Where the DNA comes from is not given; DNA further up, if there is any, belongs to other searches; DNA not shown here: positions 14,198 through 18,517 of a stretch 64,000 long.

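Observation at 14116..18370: Orphan transporter-fused sensor kinase (SLC5-STAC-GAF-GAF-PAS-HK) coupled to a tiny membrane protein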

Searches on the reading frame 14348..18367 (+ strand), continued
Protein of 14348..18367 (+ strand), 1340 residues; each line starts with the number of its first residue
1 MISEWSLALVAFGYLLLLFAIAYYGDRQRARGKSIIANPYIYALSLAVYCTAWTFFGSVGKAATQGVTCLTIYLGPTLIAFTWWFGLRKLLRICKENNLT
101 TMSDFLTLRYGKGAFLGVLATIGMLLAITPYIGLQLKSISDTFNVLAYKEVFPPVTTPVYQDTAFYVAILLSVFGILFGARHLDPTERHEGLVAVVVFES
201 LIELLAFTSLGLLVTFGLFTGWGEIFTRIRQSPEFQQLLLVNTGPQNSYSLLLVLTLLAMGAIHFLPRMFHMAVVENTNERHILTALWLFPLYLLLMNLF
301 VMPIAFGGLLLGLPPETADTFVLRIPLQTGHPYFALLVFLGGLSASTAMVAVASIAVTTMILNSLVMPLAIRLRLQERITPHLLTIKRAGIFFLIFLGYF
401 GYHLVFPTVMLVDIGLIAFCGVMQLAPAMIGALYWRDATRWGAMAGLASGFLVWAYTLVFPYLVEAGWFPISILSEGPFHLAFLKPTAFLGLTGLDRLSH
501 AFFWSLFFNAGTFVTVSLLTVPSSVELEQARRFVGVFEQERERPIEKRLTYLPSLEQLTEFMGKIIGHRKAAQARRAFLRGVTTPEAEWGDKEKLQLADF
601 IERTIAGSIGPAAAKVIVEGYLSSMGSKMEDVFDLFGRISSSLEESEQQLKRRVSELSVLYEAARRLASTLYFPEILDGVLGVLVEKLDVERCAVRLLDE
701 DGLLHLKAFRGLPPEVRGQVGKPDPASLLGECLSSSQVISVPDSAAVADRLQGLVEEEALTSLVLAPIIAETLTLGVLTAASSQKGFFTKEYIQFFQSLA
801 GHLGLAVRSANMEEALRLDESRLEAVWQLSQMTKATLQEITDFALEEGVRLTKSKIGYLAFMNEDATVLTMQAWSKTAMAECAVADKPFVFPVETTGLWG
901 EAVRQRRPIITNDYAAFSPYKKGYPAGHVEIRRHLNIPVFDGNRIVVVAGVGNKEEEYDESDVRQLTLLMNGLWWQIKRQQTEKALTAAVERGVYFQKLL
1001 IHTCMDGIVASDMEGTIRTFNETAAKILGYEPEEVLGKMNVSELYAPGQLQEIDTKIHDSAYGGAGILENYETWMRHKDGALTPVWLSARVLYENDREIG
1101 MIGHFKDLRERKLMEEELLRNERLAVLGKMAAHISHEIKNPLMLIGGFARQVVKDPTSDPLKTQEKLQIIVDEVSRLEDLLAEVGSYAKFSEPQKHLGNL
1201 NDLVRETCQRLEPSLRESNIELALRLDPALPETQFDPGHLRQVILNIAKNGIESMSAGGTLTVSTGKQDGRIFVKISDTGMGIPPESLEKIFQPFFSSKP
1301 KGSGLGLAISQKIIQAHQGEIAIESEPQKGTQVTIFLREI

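Call 9: find_homologous_proteins(query=window:14348-18367:+, max_evalue=1e-20)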
Query window:14348-18367:+ (1340 aa): 7661 proteins with E <= 1e-20 among 8000 candidates; the best 120 are listed.
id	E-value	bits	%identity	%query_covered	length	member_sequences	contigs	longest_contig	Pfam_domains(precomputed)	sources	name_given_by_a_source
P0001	0.0e+0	2821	94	100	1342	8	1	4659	PF08447.19,PF13426.14,PF13185.13,PF01590.33,PF02518.32,PF13492.13,PF00512.32,PF00989.32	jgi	jgi:sigma-B regulation protein RsbU (phosphoserine phosphatase)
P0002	0.0e+0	2723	90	100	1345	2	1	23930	PF08447.19,PF13426.14,PF13185.13,PF01590.33,PF02518.32,PF13492.13,PF00512.32,PF00989.32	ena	-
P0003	0.0e+0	2694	89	100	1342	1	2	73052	PF08447.19,PF13426.14,PF13185.13,PF01590.33,PF02518.32,PF13492.13,PF00512.32,PF00989.32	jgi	jgi:sigma-B regulation protein RsbU (phosphoserine phosphatase)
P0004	0.0e+0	2676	89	100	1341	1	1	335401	PF08447.19,PF13426.14,PF13185.13,PF01590.33,PF02518.32,PF13492.13,PF00512.32,PF00989.32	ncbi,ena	-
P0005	0.0e+0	2625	87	100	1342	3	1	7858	PF08447.19,PF13426.14,PF13185.13,PF01590.33,PF02518.32,PF13492.13,PF00512.32,PF00989.32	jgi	jgi:sigma-B regulation protein RsbU (phosphoserine phosphatase)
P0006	0.0e+0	2621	87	100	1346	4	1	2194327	PF13426.14,PF13185.13,PF01590.33,PF02518.32,PF13492.13,PF00512.32,PF00989.32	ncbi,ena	-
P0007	0.0e+0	2604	86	100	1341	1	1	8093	PF08447.19,PF13426.14,PF13185.13,PF01590.33,PF02518.32,PF13492.13,PF00512.32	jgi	jgi:PAS domain S-box-containing protein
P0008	0.0e+0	2597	86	100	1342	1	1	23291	PF13426.14,PF13185.13,PF01590.33,PF02518.32,PF13492.13,PF00512.32,PF00989.32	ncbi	-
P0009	0.0e+0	2571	84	100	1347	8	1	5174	PF13185.13,PF01590.33,PF02518.32,PF13492.13,PF00512.32,PF00989.32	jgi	-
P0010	0.0e+0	2562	84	100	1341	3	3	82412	PF08447.19,PF13426.14,PF13185.13,PF01590.33,PF02518.32,PF13492.13,PF00512.32,PF00989.32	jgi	jgi:PAS domain S-box-containing protein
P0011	0.0e+0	2550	84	100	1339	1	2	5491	PF08447.19,PF13426.14,PF13185.13,PF01590.33,PF02518.32,PF13492.13,PF00512.32,PF00989.32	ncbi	-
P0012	0.0e+0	2543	84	100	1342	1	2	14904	PF13185.13,PF01590.33,PF02518.32,PF13492.13,PF00512.32,PF00989.32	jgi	-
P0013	0.0e+0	2535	83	100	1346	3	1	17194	PF08447.19,PF13426.14,PF13185.13,PF01590.33,PF02518.32,PF00474.24,PF13492.13,PF00512.32,PF00989.32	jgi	jgi:PAS domain S-box-containing protein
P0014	0.0e+0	2532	83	100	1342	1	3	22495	PF13426.14,PF13185.13,PF01590.33,PF02518.32,PF13492.13,PF00512.32,PF00989.32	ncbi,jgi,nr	ncbi:MAG: GAF domain-containing protein [Deltaproteobacteria bacterium]|nr:GAF domain-containing pro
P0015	0.0e+0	2528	86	97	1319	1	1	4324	PF13426.14,PF13185.13,PF01590.33,PF02518.32,PF13492.13,PF00512.32,PF00989.32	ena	-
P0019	0.0e+0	2505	82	100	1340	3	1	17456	PF08447.19,PF13426.14,PF13185.13,PF01590.33,PF02518.32,PF13492.13,PF00512.32,PF00989.32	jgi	jgi:sigma-B regulation protein RsbU (phosphoserine phosphatase)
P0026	0.0e+0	2491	82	100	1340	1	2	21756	PF13426.14,PF13185.13,PF01590.33,PF02518.32,PF00474.24,PF13492.13,PF00512.32,PF00989.32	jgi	-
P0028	0.0e+0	2488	82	100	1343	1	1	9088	PF08447.19,PF13426.14,PF13185.13,PF01590.33,PF02518.32,PF00474.24,PF13492.13,PF00512.32,PF00989.32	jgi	-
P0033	0.0e+0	2471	81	100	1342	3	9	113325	PF13426.14,PF13185.13,PF01590.33,PF02518.32,PF00474.24,PF13492.13,PF00512.32,PF00989.32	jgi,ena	jgi:PAS domain S-box-containing protein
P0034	0.0e+0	2467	81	100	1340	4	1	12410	PF08447.19,PF13426.14,PF13185.13,PF01590.33,PF08448.17,PF02518.32,PF13492.13,PF00512.32,PF00989.32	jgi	-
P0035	0.0e+0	2467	81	100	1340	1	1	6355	PF13426.14,PF13185.13,PF01590.33,PF02518.32,PF00474.24,PF13492.13,PF00512.32,PF00989.32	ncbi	-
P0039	0.0e+0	2447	81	100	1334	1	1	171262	PF08447.19,PF13426.14,PF13185.13,PF01590.33,PF02518.32,PF00474.24,PF13492.13,PF00512.32,PF00989.32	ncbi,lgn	-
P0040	0.0e+0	2446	80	100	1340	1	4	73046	PF13426.14,PF13185.13,PF01590.33,PF02518.32,PF13492.13,PF00512.32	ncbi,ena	-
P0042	0.0e+0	2445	81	100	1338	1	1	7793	PF13426.14,PF13185.13,PF01590.33,PF02518.32,PF00474.24,PF13492.13,PF00512.32,PF00989.32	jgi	-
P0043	0.0e+0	2443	80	100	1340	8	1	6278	PF08447.19,PF13426.14,PF13185.13,PF01590.33,PF02518.32,PF13492.13,PF00512.32,PF00989.32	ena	-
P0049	0.0e+0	2412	80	100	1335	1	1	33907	PF13426.14,PF13185.13,PF01590.33,PF08448.17,PF02518.32,PF00474.24,PF13492.13,PF00512.32,PF00989.32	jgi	jgi:PAS domain S-box-containing protein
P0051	0.0e+0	2406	79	100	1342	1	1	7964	PF08447.19,PF13426.14,PF13185.13,PF01590.33,PF02518.32,PF00474.24,PF13492.13,PF00512.32,PF00989.32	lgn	-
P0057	0.0e+0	2370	79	98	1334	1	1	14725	PF08447.19,PF13426.14,PF13185.13,PF01590.33,PF02518.32,PF00474.24,PF13492.13,PF00512.32,PF00989.32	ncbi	ncbi:MAG: GAF domain-containing protein [Deltaproteobacteria bacterium]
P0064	0.0e+0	2342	76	100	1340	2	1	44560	PF13426.14,PF13185.13,PF01590.33,PF02518.32,PF13492.13,PF00512.32,PF00989.32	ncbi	-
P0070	0.0e+0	2281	75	100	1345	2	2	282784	PF08447.19,PF13426.14,PF13185.13,PF01590.33,PF02518.32,PF13492.13,PF00512.32,PF00989.32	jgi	jgi:PAS domain S-box-containing protein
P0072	0.0e+0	2223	73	100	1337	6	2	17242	PF08447.19,PF13426.14,PF13185.13,PF01590.33,PF08448.17,PF02518.32,PF00474.24,PF13492.13,PF00512.32,PF00989.32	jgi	jgi:sigma-B regulation protein RsbU (phosphoserine phosphatase)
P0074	0.0e+0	2164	72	99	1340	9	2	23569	PF13426.14,PF13185.13,PF01590.33,PF02518.32,PF13492.13,PF00512.32,PF00989.32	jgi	jgi:phosphoserine phosphatase RsbU/P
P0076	0.0e+0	2145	71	100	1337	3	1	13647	PF08447.19,PF13426.14,PF13185.13,PF01590.33,PF08448.17,PF02518.32,PF00474.24,PF13492.13,PF00512.32,PF00989.32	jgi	jgi:PAS domain S-box-containing protein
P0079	0.0e+0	2107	71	100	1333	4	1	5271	PF08447.19,PF13426.14,PF13185.13,PF01590.33,PF02518.32,PF00474.24,PF13492.13,PF00512.32,PF00989.32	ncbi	-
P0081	0.0e+0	2066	68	99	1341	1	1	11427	PF13426.14,PF13185.13,PF01590.33,PF02518.32,PF00474.24,PF13492.13,PF00512.32,PF00989.32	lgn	-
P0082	0.0e+0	2058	68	100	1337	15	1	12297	PF13426.14,PF13185.13,PF01590.33,PF02518.32,PF00474.24,PF13492.13,PF00512.32,PF00989.32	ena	-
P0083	0.0e+0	2049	69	100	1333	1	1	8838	PF13426.14,PF13185.13,PF01590.33,PF02518.32,PF00474.24,PF13492.13,PF00512.32,PF00989.32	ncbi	-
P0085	0.0e+0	2046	68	100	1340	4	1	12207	PF13426.14,PF13185.13,PF01590.33,PF08448.17,PF02518.32,PF00474.24,PF13492.13,PF00512.32,PF00989.32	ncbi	-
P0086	0.0e+0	2046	68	100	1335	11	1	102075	PF08447.19,PF13426.14,PF13185.13,PF01590.33,PF02518.32,PF00474.24,PF13492.13,PF00512.32,PF00989.32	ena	-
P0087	0.0e+0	2038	67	100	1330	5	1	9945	PF13426.14,PF13185.13,PF01590.33,PF02518.32,PF00474.24,PF13492.13,PF00512.32,PF00989.32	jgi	-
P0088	0.0e+0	2033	68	100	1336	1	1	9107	PF08447.19,PF13426.14,PF13185.13,PF01590.33,PF02518.32,PF00474.24,PF13492.13,PF00512.32,PF00989.32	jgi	jgi:sigma-B regulation protein RsbU (phosphoserine phosphatase)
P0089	0.0e+0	2033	67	100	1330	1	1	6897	PF13426.14,PF13185.13,PF01590.33,PF02518.32,PF00474.24,PF13492.13,PF00512.32,PF00989.32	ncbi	-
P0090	0.0e+0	2032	68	100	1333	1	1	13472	PF08447.19,PF13426.14,PF13185.13,PF01590.33,PF02518.32,PF00474.24,PF13492.13,PF00512.32,PF00989.32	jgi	jgi:sigma-B regulation protein RsbU (phosphoserine phosphatase)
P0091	0.0e+0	2024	68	100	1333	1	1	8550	PF08447.19,PF13426.14,PF13185.13,PF01590.33,PF02518.32,PF00474.24,PF13492.13,PF00512.32,PF00989.32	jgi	jgi:phosphoserine phosphatase RsbU/P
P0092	0.0e+0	2018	68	100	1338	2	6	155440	PF13426.14,PF13185.13,PF01590.33,PF02518.32,PF00474.24,PF13492.13,PF00512.32,PF00989.32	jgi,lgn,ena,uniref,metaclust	jgi:PAS domain S-box-containing protein|uniref:histidine kinase n=1 Tax=Desulfobacca acetoxidans Tax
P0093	0.0e+0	2016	68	99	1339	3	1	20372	PF08447.19,PF13426.14,PF13185.13,PF01590.33,PF02518.32,PF00474.24,PF13492.13,PF00512.32,PF00989.32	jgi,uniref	uniref:histidine kinase n=1 Tax=Desulfobacca acetoxidans TaxID=60893 RepID=A0A7C3V8E1_9BACT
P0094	0.0e+0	2001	67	99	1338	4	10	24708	PF13426.14,PF13185.13,PF01590.33,PF02518.32,PF00474.24,PF13492.13,PF00512.32,PF00989.32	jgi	jgi:sigma-B regulation protein RsbU (phosphoserine phosphatase)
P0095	0.0e+0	1987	67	100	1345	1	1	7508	PF13426.14,PF13185.13,PF01590.33,PF02518.32,PF00474.24,PF13492.13,PF00512.32,PF00989.32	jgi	jgi:phosphoserine phosphatase RsbU/P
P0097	0.0e+0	1976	66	100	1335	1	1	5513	PF08447.19,PF13426.14,PF13185.13,PF01590.33,PF02518.32,PF00474.24,PF13492.13,PF00512.32,PF00989.32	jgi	jgi:phosphoserine phosphatase RsbU/P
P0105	0.0e+0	1461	74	60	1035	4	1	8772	PF13185.13,PF01590.33,PF02518.32,PF00474.24,PF13492.13,PF00512.32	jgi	-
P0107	0.0e+0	1433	73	60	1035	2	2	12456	PF13185.13,PF01590.33,PF02518.32,PF00474.24,PF13492.13,PF00512.32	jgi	jgi:phosphoserine phosphatase RsbU/P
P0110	0.0e+0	1413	71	61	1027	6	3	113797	PF13185.13,PF01590.33,PF02518.32,PF13492.13,PF00512.32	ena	-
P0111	0.0e+0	1412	71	61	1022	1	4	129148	PF13185.13,PF01590.33,PF02518.32,PF13492.13,PF00512.32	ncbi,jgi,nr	ncbi:MAG: GAF domain-containing protein [Deltaproteobacteria bacterium]|nr:GAF domain-containing pro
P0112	0.0e+0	1405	71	61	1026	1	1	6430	PF13185.13,PF01590.33,PF02518.32,PF00474.24,PF13492.13,PF00512.32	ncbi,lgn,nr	ncbi:MAG: ATP-binding protein [Desulfobacca sp.]|nr:ATP-binding protein [Desulfobacca sp.]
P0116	0.0e+0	1377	69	61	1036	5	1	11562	PF13185.13,PF01590.33,PF02518.32,PF00474.24,PF13492.13,PF00512.32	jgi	jgi:phosphoserine phosphatase RsbU/P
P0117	0.0e+0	1375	70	60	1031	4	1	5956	PF13185.13,PF01590.33,PF02518.32,PF00474.24,PF13492.13,PF00512.32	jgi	jgi:Na+/proline symporter/signal transduction histidine kinase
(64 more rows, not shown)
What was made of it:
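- On SLC5/STAC sensor histidine kinases (CbrA/CrbS family): PF00474 is precomputed on some orthologs (call 9).
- Checked: Some orthologs do carry a precomputed PF00474 hit (call 9). More than 100 full-length orthologs at 66-94% identity exist (call 9).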

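Call 11: find_encoding_contigs(protein=window:14348-18367:+, flank=10000, max_places=3)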
Protein window:14348-18367:+ (1340 aa): 1 contig read that carries it; 1 place shown.
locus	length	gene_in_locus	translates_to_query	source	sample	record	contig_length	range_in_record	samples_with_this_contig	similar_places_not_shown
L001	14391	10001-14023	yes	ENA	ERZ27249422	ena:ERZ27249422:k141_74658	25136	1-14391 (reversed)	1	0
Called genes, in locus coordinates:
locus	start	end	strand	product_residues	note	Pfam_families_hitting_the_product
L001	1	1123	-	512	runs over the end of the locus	PF00732:GMC_oxred_N, PF00890:FAD_binding_2 (faint), PF05199:GMC_oxred_C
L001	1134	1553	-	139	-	PF07366:SnoaL (weak), PF12680:SnoaL_2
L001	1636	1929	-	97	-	PF01361:Tautomerase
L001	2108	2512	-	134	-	PF12680:SnoaL_2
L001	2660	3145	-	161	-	PF12680:SnoaL_2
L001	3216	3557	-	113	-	-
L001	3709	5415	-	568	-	PF02776:TPP_enzyme_N, PF00205:TPP_enzyme_M, PF02775:TPP_enzyme_C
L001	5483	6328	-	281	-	PF17124:ThiJ_like, PF01965:DJ-1_PfpI (weak)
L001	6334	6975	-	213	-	PF01965:DJ-1_PfpI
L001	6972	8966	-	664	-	PF07221:GlcNAc_2-epim (weak)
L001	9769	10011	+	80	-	-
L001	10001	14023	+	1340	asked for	PF01590:GAF, PF13185:GAF_2, PF13492:GAF_3, PF13185:GAF_2, PF00989:PAS (weak), PF13426:PAS_9 (weak), PF00512:HisKA, PF02518:HATPase_c, +1 more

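Call 21: find_encoding_contigs(protein=P0006, flank=10000, max_places=1)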
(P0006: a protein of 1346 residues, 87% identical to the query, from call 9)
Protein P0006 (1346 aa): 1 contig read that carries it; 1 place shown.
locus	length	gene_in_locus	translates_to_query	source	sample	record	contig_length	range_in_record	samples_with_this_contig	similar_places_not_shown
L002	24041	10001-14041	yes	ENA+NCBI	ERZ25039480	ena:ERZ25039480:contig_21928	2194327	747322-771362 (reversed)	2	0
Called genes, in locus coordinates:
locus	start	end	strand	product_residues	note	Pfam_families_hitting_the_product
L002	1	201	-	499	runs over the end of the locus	PF00294:PfkB, PF08543:Phos_pyr_kin (faint), PF01467:CTP_transf_like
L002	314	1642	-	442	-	PF02558:ApbA (faint), PF03721:UDPG_MGDP_dh_N, PF00984:UDPG_MGDP_dh, PF03720:UDPG_MGDP_dh_C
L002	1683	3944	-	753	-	PF03968:LptD_N (weak), PF19838:LptD_2, PF04453:LptD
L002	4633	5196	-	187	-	-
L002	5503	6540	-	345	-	PF05448:AXE1 (faint), PF01738:DLH, PF20434:BD-FAE, PF07859:Abhydrolase_3 (faint), PF12146:Hydrolase_4 (faint), PF00326:Peptidase_S9 (faint), PF02230:Abhydrolase_2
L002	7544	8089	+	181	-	-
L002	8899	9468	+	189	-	PF00583:Acetyltransf_1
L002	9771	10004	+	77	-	-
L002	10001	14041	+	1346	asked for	PF13185:GAF_2, PF01590:GAF, PF13492:GAF_3, PF13185:GAF_2, PF00989:PAS, PF13426:PAS_9, PF00512:HisKA (weak), PF02518:HATPase_c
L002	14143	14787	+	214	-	PF04191:PEMT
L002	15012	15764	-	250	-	PF03364:Polyketide_cyc (weak)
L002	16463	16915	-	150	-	PF01243:PNPOx_N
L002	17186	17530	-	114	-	-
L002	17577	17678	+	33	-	-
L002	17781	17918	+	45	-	PF13098:Thioredoxin_2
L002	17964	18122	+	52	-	PF00301:Rubredoxin, PF21349:RUBY_RBDX (faint)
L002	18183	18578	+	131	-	-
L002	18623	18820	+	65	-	-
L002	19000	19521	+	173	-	PF01613:Flavin_Reduct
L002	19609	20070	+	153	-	-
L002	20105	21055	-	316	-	PF04463:2-thiour_desulf, PF08349:DUF1722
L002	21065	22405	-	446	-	PF00875:DNA_photolyase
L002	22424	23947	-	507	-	PF01370:Epimerase, PF05368:NmrA, PF13460:NAD_binding_10, PF16363:GDP_Man_Dehyd (faint), PF11066:DUF2867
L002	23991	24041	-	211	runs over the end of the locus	PF04832:SOUL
